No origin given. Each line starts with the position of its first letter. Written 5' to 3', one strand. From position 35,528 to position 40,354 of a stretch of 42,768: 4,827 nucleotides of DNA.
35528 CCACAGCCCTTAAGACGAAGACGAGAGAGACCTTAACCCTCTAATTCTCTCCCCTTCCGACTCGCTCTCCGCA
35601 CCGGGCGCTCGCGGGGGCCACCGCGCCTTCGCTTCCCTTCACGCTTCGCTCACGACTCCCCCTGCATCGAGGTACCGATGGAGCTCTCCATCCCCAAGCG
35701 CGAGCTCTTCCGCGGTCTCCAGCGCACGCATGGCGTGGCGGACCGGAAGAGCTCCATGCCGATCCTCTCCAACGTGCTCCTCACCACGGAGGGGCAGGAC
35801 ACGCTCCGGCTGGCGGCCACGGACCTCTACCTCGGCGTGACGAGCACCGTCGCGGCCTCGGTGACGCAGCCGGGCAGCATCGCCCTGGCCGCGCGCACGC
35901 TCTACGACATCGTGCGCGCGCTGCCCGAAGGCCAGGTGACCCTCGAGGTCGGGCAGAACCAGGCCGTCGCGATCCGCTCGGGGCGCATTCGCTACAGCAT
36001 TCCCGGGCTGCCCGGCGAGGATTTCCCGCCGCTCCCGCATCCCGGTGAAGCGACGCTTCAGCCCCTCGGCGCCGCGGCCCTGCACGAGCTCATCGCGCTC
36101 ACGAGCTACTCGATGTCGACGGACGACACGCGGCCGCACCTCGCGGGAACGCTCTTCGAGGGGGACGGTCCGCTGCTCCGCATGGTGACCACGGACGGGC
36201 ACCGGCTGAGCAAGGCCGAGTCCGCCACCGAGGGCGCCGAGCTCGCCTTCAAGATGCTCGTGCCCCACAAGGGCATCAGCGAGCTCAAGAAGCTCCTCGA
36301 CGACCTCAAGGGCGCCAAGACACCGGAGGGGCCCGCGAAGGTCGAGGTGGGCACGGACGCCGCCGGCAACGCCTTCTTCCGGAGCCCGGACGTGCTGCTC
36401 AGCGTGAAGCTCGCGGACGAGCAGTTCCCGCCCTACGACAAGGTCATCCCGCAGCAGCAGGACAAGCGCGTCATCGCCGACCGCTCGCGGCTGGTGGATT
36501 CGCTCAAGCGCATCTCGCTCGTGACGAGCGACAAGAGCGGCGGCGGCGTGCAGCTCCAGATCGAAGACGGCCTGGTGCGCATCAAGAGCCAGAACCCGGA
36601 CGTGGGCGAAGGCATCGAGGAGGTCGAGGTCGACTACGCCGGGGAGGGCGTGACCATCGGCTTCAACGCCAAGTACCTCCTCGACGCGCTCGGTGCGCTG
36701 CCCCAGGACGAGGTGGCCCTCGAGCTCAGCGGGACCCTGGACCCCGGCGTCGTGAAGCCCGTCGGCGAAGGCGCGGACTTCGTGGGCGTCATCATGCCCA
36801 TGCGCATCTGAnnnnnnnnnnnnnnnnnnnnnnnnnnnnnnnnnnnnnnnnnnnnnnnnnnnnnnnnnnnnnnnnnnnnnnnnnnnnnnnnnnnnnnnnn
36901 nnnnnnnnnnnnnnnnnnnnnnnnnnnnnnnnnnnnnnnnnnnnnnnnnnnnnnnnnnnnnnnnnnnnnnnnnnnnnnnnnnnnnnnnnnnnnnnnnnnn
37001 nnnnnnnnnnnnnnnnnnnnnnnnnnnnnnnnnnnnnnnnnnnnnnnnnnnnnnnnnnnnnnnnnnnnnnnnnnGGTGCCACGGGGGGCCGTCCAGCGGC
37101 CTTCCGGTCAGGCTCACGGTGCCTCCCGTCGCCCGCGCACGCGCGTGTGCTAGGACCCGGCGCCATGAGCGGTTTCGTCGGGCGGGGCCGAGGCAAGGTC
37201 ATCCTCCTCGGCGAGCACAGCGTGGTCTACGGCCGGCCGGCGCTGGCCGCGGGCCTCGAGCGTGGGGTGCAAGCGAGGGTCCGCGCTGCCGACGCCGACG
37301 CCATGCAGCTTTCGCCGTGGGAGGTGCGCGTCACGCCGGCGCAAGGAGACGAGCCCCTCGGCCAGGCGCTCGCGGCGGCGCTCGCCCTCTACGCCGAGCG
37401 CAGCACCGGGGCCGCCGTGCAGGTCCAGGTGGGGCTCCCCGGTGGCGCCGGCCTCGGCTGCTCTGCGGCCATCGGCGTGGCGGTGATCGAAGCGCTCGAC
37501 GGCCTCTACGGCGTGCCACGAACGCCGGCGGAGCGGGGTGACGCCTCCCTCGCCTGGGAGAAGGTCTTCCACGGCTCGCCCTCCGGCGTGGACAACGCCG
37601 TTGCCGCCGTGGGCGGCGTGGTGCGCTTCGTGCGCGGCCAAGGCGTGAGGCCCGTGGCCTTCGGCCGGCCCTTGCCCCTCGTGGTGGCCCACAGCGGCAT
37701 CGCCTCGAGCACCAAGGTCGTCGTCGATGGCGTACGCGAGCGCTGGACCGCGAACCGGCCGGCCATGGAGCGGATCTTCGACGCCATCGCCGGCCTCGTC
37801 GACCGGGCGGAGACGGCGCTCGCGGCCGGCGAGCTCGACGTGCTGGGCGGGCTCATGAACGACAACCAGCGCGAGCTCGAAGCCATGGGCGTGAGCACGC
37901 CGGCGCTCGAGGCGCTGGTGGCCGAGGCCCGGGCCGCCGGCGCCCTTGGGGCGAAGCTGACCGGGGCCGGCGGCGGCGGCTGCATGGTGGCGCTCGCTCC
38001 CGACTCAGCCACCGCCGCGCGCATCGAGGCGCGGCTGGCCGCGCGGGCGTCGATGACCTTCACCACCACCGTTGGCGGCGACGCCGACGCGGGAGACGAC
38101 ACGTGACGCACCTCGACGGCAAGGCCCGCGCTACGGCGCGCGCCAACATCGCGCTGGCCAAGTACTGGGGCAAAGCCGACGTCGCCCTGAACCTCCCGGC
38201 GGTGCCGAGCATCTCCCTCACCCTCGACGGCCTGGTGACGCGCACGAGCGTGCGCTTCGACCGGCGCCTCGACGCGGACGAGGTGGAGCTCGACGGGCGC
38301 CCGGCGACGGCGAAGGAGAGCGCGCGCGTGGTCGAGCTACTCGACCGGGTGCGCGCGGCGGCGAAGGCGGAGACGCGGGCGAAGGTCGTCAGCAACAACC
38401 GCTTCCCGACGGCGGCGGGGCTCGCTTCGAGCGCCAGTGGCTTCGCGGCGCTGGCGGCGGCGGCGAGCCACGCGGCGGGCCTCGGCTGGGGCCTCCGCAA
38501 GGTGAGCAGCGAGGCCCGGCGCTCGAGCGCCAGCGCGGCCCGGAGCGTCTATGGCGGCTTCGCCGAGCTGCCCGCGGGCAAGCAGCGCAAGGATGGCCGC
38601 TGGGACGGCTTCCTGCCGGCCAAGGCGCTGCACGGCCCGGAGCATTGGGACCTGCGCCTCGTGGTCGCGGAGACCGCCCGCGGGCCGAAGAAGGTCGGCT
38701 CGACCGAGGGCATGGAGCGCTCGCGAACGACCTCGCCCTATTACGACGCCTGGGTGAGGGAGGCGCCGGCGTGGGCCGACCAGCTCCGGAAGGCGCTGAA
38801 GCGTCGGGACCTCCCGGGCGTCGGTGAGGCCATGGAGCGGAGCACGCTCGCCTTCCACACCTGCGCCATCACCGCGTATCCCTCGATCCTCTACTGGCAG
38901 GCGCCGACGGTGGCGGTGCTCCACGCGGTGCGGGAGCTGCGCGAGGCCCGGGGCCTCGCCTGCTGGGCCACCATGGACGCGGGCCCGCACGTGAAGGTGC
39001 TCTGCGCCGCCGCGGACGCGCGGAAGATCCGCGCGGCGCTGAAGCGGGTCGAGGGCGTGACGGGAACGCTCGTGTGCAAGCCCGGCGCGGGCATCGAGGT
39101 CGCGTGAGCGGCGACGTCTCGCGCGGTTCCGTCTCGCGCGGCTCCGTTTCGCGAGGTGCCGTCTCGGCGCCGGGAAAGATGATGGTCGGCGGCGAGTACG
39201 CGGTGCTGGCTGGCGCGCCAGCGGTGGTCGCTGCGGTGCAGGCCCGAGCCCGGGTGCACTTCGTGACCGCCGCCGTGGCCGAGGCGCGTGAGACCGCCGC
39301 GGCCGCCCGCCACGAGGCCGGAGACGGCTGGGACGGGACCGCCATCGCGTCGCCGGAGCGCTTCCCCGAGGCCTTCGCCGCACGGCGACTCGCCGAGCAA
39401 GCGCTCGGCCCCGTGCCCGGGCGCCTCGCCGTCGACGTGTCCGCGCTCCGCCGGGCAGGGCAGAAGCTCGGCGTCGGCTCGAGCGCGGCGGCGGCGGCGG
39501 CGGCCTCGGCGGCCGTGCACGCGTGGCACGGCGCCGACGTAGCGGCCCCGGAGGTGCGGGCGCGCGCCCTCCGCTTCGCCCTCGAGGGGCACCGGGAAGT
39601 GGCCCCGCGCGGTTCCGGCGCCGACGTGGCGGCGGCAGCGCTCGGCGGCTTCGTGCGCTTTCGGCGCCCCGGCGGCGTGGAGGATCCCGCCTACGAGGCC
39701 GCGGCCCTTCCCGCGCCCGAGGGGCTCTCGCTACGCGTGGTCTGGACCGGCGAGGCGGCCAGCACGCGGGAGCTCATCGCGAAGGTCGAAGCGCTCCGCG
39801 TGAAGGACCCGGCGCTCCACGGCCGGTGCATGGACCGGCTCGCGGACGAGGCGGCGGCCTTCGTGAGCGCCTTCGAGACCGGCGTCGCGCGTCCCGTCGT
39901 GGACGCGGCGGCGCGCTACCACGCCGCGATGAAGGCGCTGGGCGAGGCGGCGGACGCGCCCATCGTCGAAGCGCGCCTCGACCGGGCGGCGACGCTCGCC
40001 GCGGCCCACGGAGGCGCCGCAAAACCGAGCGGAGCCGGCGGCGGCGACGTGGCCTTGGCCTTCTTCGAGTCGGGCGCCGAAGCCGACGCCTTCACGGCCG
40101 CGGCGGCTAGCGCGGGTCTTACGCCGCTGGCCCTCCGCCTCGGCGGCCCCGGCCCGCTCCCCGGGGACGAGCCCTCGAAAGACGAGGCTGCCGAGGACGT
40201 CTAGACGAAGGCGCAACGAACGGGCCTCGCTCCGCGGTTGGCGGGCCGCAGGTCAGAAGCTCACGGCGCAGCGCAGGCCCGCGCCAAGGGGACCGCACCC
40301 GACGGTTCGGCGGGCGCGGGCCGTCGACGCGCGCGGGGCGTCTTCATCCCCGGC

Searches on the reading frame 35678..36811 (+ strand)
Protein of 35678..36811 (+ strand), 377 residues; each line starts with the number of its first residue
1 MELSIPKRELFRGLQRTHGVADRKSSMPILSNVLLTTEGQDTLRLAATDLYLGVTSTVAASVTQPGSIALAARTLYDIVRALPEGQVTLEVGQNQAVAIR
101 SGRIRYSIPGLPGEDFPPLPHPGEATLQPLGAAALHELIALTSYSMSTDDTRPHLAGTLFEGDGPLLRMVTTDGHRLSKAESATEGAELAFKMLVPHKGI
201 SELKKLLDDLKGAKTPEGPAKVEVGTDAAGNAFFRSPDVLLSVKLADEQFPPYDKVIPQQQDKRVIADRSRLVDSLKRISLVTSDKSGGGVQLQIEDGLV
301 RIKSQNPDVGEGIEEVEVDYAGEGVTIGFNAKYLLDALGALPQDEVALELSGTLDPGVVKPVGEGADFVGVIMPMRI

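Call 32: search_protein_families(library=pfam, proteins=[window:35678-36811:+])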
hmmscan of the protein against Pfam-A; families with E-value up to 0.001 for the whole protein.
window:35678-36811:+ (377 aa): 3 families
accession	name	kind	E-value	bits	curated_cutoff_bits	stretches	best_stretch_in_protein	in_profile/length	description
PF00712.24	DNA_pol3_beta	-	2.3e-31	108.9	24.4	1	1-120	1-120/120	DNA polymerase III beta subunit, N-terminal domain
PF02768.20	DNA_pol3_beta_3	-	1.8e-27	96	27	1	255-376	2-121/121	DNA polymerase III beta subunit, C-terminal domain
PF02767.21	DNA_pol3_beta_2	-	6.6e-22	78.4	27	1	133-251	5-115/116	DNA polymerase III beta subunit, central domain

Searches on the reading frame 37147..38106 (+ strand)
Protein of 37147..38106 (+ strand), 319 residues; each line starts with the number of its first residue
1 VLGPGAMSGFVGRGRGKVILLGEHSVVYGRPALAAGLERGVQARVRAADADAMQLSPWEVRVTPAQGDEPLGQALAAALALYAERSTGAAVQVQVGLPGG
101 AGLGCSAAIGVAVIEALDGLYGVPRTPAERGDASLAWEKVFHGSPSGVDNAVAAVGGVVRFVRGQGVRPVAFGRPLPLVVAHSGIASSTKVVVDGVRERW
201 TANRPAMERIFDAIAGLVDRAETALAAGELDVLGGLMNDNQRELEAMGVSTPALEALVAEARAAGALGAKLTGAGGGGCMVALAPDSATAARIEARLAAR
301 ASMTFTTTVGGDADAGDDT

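Call 32: search_protein_families(library=pfam, proteins=[window:37147-38106:+])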
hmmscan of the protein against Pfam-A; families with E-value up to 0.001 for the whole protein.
window:37147-38106:+ (319 aa): 2 families
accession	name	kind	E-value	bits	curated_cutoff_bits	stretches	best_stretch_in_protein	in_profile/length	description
PF08544.19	GHMP_kinases_C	-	8.2e-16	58.6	21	1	223-299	3-81/85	GHMP kinases C terminal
PF00288.32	GHMP_kinases_N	-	2.9e-11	43.9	22.3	1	77-155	6-84/87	GHMP kinases N terminal domain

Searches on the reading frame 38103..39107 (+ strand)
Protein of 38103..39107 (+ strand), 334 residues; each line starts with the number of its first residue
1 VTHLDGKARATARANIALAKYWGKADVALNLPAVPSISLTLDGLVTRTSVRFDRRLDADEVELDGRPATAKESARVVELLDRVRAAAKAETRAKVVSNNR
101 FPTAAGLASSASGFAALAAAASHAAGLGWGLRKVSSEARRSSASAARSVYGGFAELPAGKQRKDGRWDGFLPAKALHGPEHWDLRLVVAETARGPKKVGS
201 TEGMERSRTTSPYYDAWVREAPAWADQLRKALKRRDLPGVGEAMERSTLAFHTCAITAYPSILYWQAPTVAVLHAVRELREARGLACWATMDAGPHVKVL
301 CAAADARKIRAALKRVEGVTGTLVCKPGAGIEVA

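Call 32: search_protein_families(library=pfam, proteins=[window:38103-39107:+])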
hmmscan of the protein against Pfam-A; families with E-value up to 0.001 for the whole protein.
window:38103-39107:+ (334 aa): 3 families
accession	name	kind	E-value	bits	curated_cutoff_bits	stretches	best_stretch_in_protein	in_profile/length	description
PF22700.2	MVD-like_N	-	5.2e-52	176.1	27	1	12-164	1-154/157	Diphosphomevalonate decarboxylase-like N-terminal domain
PF18376.6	MDD_C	-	1.8e-15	57.7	23.2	1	194-316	9-133/186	Mevalonate 5-diphosphate decarboxylase C-terminal domain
PF00288.32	GHMP_kinases_N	-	1.7e-05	25.4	22.3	1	78-152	5-76/87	GHMP kinases N terminal domain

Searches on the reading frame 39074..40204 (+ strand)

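Call 32: search_protein_families(library=pfam, proteins=[window:39074-40204:+])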
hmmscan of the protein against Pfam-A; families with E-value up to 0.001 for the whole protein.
window:39074-40204:+ (376 aa): 2 families
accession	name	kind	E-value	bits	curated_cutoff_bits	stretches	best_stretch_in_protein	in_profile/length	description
PF00288.32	GHMP_kinases_N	-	3.4e-06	27.6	22.3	1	112-192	15-87/87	GHMP kinases N terminal domain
PF08544.19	GHMP_kinases_C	-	3.2e-05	24.7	21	1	286-345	14-80/85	GHMP kinases C terminal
